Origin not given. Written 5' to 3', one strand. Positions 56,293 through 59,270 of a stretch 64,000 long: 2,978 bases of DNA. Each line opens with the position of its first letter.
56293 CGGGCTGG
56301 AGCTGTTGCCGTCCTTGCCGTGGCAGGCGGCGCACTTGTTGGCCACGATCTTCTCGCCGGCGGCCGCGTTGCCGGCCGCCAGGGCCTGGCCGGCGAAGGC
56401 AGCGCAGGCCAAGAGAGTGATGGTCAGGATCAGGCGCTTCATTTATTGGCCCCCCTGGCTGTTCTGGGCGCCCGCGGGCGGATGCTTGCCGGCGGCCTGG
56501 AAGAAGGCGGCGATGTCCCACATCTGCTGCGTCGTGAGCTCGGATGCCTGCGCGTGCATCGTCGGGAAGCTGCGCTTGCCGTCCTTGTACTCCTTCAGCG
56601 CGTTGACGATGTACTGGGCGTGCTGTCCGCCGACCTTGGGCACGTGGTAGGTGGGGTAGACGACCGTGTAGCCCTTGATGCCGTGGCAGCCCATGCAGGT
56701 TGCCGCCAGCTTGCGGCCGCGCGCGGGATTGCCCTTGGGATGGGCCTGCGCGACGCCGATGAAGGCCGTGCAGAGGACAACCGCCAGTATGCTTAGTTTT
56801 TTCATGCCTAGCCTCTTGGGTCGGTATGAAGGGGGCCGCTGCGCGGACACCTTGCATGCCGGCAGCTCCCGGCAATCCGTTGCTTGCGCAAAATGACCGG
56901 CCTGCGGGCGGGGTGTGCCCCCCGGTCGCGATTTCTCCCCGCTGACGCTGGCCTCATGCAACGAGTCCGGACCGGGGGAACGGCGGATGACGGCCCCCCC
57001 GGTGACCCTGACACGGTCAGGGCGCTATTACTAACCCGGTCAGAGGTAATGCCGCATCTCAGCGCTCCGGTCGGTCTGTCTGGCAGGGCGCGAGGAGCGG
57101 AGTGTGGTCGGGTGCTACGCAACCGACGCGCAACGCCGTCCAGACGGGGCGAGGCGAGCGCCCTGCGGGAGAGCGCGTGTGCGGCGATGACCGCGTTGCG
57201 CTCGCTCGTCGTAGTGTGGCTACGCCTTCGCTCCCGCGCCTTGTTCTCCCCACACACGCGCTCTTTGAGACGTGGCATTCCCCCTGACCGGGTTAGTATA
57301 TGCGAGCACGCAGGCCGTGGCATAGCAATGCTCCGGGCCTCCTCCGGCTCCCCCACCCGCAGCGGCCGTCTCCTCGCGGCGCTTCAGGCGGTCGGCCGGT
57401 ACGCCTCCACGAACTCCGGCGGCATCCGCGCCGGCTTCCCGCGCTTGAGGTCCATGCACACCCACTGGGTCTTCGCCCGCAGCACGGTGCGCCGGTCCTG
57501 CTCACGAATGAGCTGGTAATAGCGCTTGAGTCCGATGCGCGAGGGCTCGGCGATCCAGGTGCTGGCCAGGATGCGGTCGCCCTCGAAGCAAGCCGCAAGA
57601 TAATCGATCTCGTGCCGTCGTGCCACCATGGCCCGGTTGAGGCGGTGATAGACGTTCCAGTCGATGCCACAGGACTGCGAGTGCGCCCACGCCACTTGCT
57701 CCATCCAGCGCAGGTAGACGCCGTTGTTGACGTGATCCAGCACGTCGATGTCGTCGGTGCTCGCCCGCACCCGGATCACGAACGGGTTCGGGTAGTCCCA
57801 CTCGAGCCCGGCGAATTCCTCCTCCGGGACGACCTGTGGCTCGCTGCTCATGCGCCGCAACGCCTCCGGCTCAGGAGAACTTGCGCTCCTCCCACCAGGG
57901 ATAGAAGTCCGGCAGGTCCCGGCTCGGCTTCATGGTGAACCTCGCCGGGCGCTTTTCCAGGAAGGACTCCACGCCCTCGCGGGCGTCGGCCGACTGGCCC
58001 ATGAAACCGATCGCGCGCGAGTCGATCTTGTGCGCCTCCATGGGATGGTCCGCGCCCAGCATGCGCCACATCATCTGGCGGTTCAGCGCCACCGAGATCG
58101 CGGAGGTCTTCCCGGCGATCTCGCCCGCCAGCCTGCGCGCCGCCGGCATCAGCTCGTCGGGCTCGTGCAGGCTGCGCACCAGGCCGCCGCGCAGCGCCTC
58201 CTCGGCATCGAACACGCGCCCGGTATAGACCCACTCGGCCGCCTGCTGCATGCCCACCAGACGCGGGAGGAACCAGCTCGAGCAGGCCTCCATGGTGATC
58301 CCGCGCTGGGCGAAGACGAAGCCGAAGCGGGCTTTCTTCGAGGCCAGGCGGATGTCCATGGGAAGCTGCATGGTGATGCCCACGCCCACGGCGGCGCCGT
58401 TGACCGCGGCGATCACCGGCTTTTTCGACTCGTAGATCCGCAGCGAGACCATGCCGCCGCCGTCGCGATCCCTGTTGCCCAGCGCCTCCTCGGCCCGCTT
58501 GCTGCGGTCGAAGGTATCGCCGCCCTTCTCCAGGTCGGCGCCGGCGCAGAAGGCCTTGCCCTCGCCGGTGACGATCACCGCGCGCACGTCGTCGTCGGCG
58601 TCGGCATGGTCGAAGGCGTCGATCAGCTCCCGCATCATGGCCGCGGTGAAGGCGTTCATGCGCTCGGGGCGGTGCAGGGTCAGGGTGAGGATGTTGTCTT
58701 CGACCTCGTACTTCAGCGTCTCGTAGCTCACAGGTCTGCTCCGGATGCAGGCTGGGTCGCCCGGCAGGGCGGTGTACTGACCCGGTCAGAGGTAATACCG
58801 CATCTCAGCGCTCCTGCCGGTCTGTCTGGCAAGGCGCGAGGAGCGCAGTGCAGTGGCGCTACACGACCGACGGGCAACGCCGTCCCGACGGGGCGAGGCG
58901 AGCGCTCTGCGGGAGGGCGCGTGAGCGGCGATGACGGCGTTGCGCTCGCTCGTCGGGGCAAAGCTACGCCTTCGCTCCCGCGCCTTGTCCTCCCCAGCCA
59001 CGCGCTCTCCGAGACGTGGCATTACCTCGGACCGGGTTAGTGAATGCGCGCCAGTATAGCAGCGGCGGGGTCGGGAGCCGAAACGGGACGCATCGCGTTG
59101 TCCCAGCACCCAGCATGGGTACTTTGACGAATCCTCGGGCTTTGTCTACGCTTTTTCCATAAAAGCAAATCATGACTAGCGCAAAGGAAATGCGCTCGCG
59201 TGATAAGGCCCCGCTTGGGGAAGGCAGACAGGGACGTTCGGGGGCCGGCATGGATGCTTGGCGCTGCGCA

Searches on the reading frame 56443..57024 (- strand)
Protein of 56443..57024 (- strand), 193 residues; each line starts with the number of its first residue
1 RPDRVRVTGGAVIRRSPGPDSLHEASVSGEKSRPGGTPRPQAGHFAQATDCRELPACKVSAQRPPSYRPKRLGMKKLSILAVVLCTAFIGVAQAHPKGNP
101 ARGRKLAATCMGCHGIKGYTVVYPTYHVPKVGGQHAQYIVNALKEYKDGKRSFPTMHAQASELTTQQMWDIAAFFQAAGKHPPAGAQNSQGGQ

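Call 15: search_protein_families(library=pfam, proteins=[window:56443-57024:-])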
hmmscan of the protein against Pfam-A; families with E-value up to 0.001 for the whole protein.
window:56443-57024:- (193 aa): 2 families
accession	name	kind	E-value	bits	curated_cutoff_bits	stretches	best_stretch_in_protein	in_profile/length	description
PF00034.26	Cytochrom_C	-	1.3e-08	36.4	21.3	1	101-175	2-86/90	Cytochrome c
PF13442.11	Cytochrome_CBB3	-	0.00012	22.8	27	1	107-174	11-67/68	Cytochrome C oxidase, cbb3-type, subunit III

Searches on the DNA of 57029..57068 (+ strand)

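Call 68: search_dna_similar(query=window:57029-57068:+, collection=plasmids, mode=distant, max_evalue=10, max_rows=25)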
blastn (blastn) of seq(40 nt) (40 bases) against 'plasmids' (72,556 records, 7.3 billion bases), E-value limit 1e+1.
Records with a match: 4; places in all: 4; records where one place covers at least 80% of the query: 0.
Best place of each record, by identity: 95-99% 2; 90-95% 1; 80-90% 1.
By first word of the organism name: Klebsiella 2; Bosea 1; Parasedimentitalea 1.
By predicted mobility (MOB-suite, as given by PLSDB): non-mobilizable 2; conjugative 2.
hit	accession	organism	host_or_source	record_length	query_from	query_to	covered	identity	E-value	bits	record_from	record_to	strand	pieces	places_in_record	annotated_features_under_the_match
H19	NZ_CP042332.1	Bosea sp. F3-2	soybean,soil sample,rhizosphere soil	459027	8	36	73%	86.2%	2e+0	36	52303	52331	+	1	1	amidohydrolase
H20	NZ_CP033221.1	Parasedimentitalea marina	Cell culture,deep seawater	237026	2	24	57%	91.3%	6e+0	34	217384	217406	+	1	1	none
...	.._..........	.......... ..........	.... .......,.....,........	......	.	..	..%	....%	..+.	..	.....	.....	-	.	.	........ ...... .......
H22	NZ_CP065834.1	Klebsiella pneumoniae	Homo sapiens,urine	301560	7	27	53%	95.2%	6e+0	35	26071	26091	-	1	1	agmatinase family protein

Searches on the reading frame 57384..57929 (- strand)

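Call 15: search_protein_families(library=pfam, proteins=[window:57384-57929:-])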
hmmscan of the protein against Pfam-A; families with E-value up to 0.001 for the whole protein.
window:57384-57929:- (181 aa): 4 families
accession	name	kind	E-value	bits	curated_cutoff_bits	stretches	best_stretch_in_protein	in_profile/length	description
PF13279.12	4HBT_2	-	9.6e-19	68.5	25.5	1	58-176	3-121/122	Thioesterase-like superfamily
PF01643.23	Acyl-ACP_TE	-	2.4e-11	43.9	23.7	1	58-177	12-131/131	Acyl-ACP thioesterase N-terminal domain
PF03061.28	4HBT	-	1.3e-10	41.9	20.6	1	66-145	3-75/79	Thioesterase superfamily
PF20791.3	Acyl-ACP_TE_C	-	6e-06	26.8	21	1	58-81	16-39/101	Acyl-ACP thioesterase C-terminal domain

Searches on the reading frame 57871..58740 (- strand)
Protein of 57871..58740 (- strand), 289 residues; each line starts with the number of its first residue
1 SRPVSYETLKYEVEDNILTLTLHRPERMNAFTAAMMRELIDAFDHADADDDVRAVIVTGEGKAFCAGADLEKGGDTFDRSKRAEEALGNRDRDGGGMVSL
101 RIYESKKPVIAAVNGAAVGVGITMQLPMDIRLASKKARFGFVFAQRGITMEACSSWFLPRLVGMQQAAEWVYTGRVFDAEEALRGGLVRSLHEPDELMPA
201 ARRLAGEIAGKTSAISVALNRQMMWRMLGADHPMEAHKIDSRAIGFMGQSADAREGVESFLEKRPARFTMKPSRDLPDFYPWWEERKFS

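Call 15: search_protein_families(library=pfam, proteins=[window:57871-58740:-])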
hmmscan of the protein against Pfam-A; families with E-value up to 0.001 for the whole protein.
window:57871-58740:- (289 aa): 2 families
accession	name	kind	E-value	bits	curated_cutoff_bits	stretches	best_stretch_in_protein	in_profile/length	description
PF00378.25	ECH_1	-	4e-56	190.6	27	1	13-269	2-249/251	Enoyl-CoA hydratase/isomerase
PF16113.10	ECH_2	-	9.7e-26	91.5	27.2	1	19-221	3-201/335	Enoyl-CoA hydratase/isomerase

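Call 30: find_homologous_proteins(query=window:57871-58740:-, max_evalue=1e-40)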
Query window:57871-58740:- (289 aa): 8000 proteins with E <= 1e-40 among 8000 candidates; the best 120 are listed.
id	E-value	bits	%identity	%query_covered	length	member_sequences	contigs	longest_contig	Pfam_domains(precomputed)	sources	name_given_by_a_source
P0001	6.3e-188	641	100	99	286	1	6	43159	PF00378.26,PF16113.11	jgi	-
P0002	1.2e-187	640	100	99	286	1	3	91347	PF00378.26,PF16113.11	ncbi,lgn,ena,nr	ncbi:MAG TPA: crotonase/enoyl-CoA hydratase family protein [Gammaproteobacteria bacterium]|nr:croton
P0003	2.9e-180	616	95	99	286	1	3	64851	PF00378.26,PF16113.11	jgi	-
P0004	5.6e-180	615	95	99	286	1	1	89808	PF00378.26,PF16113.11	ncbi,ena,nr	ncbi:MAG TPA: crotonase/enoyl-CoA hydratase family protein [Gammaproteobacteria bacterium]|nr:croton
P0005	5.5e-171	585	90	99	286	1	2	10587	PF00378.26,PF16113.11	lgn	-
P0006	1.4e-170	584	90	99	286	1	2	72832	PF00378.26,PF16113.11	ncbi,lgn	-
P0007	1.8e-162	557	86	99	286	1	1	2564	PF00378.26,PF16113.11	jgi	jgi:enoyl-CoA hydratase/carnithine racemase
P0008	6.4e-160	549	84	99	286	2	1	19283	PF00378.26,PF16113.11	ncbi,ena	-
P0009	3.4e-158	543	85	99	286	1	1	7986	PF00378.26,PF16113.11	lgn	-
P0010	3.9e-158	543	83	99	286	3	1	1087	PF00378.26,PF16113.11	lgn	-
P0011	4.9e-158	543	83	99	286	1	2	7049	PF00378.26,PF16113.11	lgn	-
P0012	2.8e-154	530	81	99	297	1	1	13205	PF00378.26,PF16113.11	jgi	jgi:enoyl-CoA hydratase/carnithine racemase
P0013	1.1e-149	515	79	99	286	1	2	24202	PF00378.26,PF16113.11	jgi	-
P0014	1.5e-149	515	80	99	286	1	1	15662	PF00378.26,PF16113.11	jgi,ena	-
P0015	2.0e-149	514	79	99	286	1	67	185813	PF00378.26,PF16113.11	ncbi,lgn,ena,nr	ncbi:MAG: crotonase/enoyl-CoA hydratase family protein [Xanthomonadaceae bacterium]|nr:crotonase/eno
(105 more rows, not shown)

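Call 31: find_encoding_contigs(protein=P0004, flank=4000, max_places=4)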
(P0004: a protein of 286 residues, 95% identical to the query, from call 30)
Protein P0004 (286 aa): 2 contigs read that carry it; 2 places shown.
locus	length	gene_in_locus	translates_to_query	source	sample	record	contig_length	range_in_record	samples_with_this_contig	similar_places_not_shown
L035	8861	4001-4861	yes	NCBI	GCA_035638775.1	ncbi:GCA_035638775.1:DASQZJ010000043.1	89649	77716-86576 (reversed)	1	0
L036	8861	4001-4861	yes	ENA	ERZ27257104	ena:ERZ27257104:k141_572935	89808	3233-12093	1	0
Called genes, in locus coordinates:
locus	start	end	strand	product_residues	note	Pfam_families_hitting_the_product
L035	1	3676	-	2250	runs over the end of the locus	PF01436:NHL (faint), PF09136:Glucodextran_B (weak), PF25020:TTR_TEN1-4, PF13620:CarboxypepD_reg (weak), PF24329:FN-plug_TEN1-4, PF25021:TEN_NHL, PF25023:TEN_YD-shell, PF05593:RHS_repeat, +1 more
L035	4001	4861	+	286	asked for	PF00378:ECH_1, PF16113:ECH_2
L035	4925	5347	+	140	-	PF01643:Acyl-ACP_TE, PF20791:Acyl-ACP_TE_C (faint), PF13279:4HBT_2, PF03061:4HBT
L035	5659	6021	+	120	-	PF00034:Cytochrom_C, PF13442:Cytochrome_CBB3 (faint)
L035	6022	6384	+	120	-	PF00034:Cytochrom_C, PF13442:Cytochrome_CBB3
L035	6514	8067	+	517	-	PF00501:AMP-binding, PF13193:AMP-binding_C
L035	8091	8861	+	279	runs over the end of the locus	PF01209:Ubie_methyltran, PF13489:Methyltransf_23, PF02353:CMAS (weak), PF13847:Methyltransf_31, PF08241:Methyltransf_11, PF08242:Methyltransf_12, PF13649:Methyltransf_25, PF20922:Anamorsin_N (weak)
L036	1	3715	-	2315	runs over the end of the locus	?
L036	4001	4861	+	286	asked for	PF00378:ECH_1, PF16113:ECH_2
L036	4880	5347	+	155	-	PF01643:Acyl-ACP_TE, PF20791:Acyl-ACP_TE_C (faint), PF13279:4HBT_2, PF03061:4HBT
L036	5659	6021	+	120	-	PF00034:Cytochrom_C, PF13442:Cytochrome_CBB3 (faint)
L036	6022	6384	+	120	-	PF00034:Cytochrom_C, PF13442:Cytochrome_CBB3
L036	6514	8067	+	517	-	PF00501:AMP-binding, PF13193:AMP-binding_C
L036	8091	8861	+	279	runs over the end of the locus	PF01209:Ubie_methyltran, PF13489:Methyltransf_23, PF02353:CMAS (weak), PF13847:Methyltransf_31, PF08241:Methyltransf_11, PF08242:Methyltransf_12, PF13649:Methyltransf_25, PF20922:Anamorsin_N (weak)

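Call 32: find_encoding_contigs(protein=P0006, flank=4000, max_places=4)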
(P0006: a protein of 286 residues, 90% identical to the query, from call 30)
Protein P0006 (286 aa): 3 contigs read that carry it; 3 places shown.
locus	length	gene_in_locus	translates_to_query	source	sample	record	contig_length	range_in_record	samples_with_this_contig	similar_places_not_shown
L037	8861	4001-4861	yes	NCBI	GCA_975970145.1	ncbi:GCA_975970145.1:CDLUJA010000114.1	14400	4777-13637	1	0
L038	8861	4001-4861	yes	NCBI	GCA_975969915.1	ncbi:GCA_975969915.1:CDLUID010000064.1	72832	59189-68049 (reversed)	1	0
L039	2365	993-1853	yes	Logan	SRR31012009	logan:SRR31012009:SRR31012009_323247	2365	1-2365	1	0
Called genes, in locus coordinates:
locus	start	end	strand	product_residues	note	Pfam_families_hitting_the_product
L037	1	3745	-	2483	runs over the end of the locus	PF09136:Glucodextran_B (faint), PF19077:Big_13 (faint), PF13620:CarboxypepD_reg (weak), PF25020:TTR_TEN1-4, PF24329:FN-plug_TEN1-4 (weak), PF25021:TEN_NHL, PF25023:TEN_YD-shell, PF05593:RHS_repeat (weak), +2 more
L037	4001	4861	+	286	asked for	PF00378:ECH_1, PF16113:ECH_2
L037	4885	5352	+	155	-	PF01643:Acyl-ACP_TE, PF20791:Acyl-ACP_TE_C (weak), PF13279:4HBT_2, PF03061:4HBT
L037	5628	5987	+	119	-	PF00034:Cytochrom_C (weak)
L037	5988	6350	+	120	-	PF00034:Cytochrom_C, PF13442:Cytochrome_CBB3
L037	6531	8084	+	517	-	PF00501:AMP-binding, PF13193:AMP-binding_C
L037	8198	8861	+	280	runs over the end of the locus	PF01209:Ubie_methyltran, PF13489:Methyltransf_23, PF13847:Methyltransf_31, PF08241:Methyltransf_11, PF08242:Methyltransf_12, PF13649:Methyltransf_25, PF20922:Anamorsin_N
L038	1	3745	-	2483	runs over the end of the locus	PF09136:Glucodextran_B (faint), PF19077:Big_13 (faint), PF13620:CarboxypepD_reg (weak), PF25020:TTR_TEN1-4, PF24329:FN-plug_TEN1-4 (weak), PF25021:TEN_NHL, PF25023:TEN_YD-shell, PF05593:RHS_repeat (weak), +2 more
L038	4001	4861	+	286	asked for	PF00378:ECH_1, PF16113:ECH_2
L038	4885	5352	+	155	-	PF01643:Acyl-ACP_TE, PF20791:Acyl-ACP_TE_C (weak), PF13279:4HBT_2, PF03061:4HBT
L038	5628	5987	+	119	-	PF00034:Cytochrom_C (weak)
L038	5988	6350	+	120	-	PF00034:Cytochrom_C, PF13442:Cytochrome_CBB3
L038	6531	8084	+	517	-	PF00501:AMP-binding, PF13193:AMP-binding_C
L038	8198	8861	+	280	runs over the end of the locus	PF01209:Ubie_methyltran, PF13489:Methyltransf_23, PF13847:Methyltransf_31, PF08241:Methyltransf_11, PF08242:Methyltransf_12, PF13649:Methyltransf_25, PF20922:Anamorsin_N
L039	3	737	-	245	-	?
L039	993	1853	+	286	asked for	PF00378:ECH_1, PF16113:ECH_2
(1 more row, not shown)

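Call 33: find_encoding_contigs(protein=P0008, flank=4000, max_places=4)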
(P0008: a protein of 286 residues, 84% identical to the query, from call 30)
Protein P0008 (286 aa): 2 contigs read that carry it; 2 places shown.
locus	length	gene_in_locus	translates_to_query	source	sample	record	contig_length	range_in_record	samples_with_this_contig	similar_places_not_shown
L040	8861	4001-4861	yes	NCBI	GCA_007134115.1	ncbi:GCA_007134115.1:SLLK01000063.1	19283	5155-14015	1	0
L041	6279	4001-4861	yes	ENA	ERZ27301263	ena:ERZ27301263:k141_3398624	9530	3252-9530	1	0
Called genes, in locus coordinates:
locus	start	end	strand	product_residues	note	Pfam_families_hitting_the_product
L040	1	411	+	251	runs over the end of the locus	-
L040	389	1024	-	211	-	PF04336:ACP_PD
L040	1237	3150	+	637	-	PF07969:Amidohydro_3, PF01979:Amidohydro_1 (weak)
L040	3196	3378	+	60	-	PF11146:DUF2905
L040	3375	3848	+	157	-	PF00300:His_Phos_1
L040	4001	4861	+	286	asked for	PF00378:ECH_1, PF16113:ECH_2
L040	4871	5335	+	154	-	PF01643:Acyl-ACP_TE, PF13279:4HBT_2, PF03061:4HBT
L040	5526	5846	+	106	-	PF13442:Cytochrome_CBB3 (weak), PF00034:Cytochrom_C (weak)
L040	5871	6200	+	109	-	PF13442:Cytochrome_CBB3, PF00034:Cytochrom_C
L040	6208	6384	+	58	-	-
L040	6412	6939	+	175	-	PF02600:DsbB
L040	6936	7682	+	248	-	PF08241:Methyltransf_11, PF08242:Methyltransf_12 (weak), PF13649:Methyltransf_25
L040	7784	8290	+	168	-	-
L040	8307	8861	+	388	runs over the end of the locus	PF03022:MRJP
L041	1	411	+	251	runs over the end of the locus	-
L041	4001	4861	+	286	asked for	PF00378:ECH_1, PF16113:ECH_2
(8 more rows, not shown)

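Call 70: find_encoding_contigs(protein=P0002, flank=10000, max_places=4)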
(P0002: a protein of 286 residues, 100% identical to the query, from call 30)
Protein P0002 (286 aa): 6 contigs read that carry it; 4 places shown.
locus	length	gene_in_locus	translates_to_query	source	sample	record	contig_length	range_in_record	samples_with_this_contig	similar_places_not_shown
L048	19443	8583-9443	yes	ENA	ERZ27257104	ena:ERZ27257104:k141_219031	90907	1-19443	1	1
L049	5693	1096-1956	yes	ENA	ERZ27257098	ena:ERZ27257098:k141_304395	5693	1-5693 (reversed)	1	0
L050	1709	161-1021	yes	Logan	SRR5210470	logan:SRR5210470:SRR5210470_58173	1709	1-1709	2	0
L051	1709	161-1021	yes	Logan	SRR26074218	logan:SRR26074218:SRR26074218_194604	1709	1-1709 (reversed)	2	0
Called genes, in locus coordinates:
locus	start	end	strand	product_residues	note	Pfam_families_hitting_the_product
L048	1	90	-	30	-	?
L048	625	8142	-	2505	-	PF09136:Glucodextran_B (weak), PF13620:CarboxypepD_reg, PF13715:CarbopepD_reg_2 (weak), PF25020:TTR_TEN1-4, PF24329:FN-plug_TEN1-4 (weak), PF25021:TEN_NHL, PF25023:TEN_YD-shell, PF05593:RHS_repeat, +4 more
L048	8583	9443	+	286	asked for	PF00378:ECH_1, PF16113:ECH_2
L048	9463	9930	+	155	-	PF01643:Acyl-ACP_TE, PF20791:Acyl-ACP_TE_C (faint), PF13279:4HBT_2, PF03061:4HBT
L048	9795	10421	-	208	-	-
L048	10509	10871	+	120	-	PF00034:Cytochrom_C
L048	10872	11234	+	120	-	PF00034:Cytochrom_C, PF13442:Cytochrome_CBB3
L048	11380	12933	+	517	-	PF00501:AMP-binding, PF13193:AMP-binding_C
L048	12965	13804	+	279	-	PF01209:Ubie_methyltran, PF13489:Methyltransf_23, PF02353:CMAS (weak), PF13847:Methyltransf_31, PF08241:Methyltransf_11, PF08242:Methyltransf_12, PF13649:Methyltransf_25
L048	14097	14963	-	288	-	PF01553:Acyltransferase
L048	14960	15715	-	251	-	PF13444:Acetyltransf_5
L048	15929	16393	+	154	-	PF09500:YiiD_C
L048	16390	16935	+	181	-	PF02600:DsbB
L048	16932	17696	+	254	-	PF08241:Methyltransf_11, PF08242:Methyltransf_12, PF13649:Methyltransf_25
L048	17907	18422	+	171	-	-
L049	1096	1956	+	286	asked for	PF00378:ECH_1, PF16113:ECH_2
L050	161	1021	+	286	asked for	PF00378:ECH_1, PF16113:ECH_2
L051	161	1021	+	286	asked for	PF00378:ECH_1, PF16113:ECH_2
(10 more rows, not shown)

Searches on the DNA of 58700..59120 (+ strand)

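Call 40: search_rna_families(source=window, start=58700, end=59120, threshold=evalue, max_evalue=10)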
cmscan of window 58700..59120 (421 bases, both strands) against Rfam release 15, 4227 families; matches with E-value up to 10: 4.
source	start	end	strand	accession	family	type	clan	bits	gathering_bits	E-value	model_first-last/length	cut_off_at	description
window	58781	58887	+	RF03007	Mahella-1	Gene; sRNA;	-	18.1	70.7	0.28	1-114/114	no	Mahella-1 RNA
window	58801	58869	-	RF00194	Rubella_3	Cis-reg;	-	16.7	35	0.93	1-68/68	no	Rubella virus 3' cis-acting element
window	58915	58987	+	RF00802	mir-207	Gene; miRNA;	-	14.3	88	8.8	1-78/78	no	mir-207 microRNA precursor family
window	58849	58891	-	RF02166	PVT1_3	Gene; lncRNA;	-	10.3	45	2.8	1-95/95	no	Pvt1 oncogene conserved region 3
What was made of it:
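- On Known structured RNA family (Rfam): The best sub-threshold hit on copy 3 scored 18 bits against a cut-off of 70.7 (call 40).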

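Call 41: search_dna_similar(query=window:58775-59042:+, collection=plasmids, mode=distant, max_evalue=1)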
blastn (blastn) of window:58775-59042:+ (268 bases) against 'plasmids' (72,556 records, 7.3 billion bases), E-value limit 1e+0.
Records with a match: 8; places in all: 8; records where one place covers at least 80% of the query: 0.
Best place of each record, by identity: >=99% 4; 90-95% 2; 80-90% 2.
By first word of the organism name: Novosphingobium 2; Klebsiella 2; Ralstonia 1; Halarchaeum 1; Rhizobium 1; Enterobacter 1.
By predicted mobility (MOB-suite, as given by PLSDB): non-mobilizable 3; mobilizable 3; conjugative 2.
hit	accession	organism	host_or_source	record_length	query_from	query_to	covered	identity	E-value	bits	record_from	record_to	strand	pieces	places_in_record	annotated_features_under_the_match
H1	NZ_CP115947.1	Ralstonia solanacearum MolK2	Musa sp.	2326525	137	174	14%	86.8%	2e-1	44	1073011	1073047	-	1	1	record has no annotation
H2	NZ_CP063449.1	Novosphingobium sp. ES2-1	mixed culture,activated sludge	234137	151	183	12%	87.9%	2e-1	43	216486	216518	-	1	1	mobF: MobF family relaxase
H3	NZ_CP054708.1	Halarchaeum sp. CBA1220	solar salt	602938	152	183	12%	90.6%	7e-2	46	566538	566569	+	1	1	FtsX-like permease family protein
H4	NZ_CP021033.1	Rhizobium sp. NXC14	Phaseolus vulgaris,cell culture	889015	92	122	12%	90.3%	2e-1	44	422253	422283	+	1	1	SMP-30/gluconolactonase/LRE family protein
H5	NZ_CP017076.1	Novosphingobium resinovorum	single cell,soil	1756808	151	173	9%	100.0%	2e-1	43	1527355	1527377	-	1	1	none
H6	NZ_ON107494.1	Klebsiella pneumoniae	-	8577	152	173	8%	100.0%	8e-1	41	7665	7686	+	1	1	carbapenem-hydrolyzing class A beta-lactamase BKC-1 | blaBKC-1: carbapenem-hydrolyzing class A beta-lactamase BKC-1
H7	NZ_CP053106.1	Enterobacter hormaechei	Homo sapiens,Pure culture one microbial ...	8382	152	173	8%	100.0%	8e-1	41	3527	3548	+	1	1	carbapenem-hydrolyzing class A beta-lactamase BKC-2 | blaBKC-2: carbapenem-hydrolyzing class A beta-lactamase BKC-2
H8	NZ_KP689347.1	Klebsiella pneumoniae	-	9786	152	173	8%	100.0%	8e-1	41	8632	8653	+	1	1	carbapenem-hydrolyzing class A beta-lactamase BKC-1 | blaBKC-1: carbapenem-hydrolyzing class A beta-lactamase BKC-1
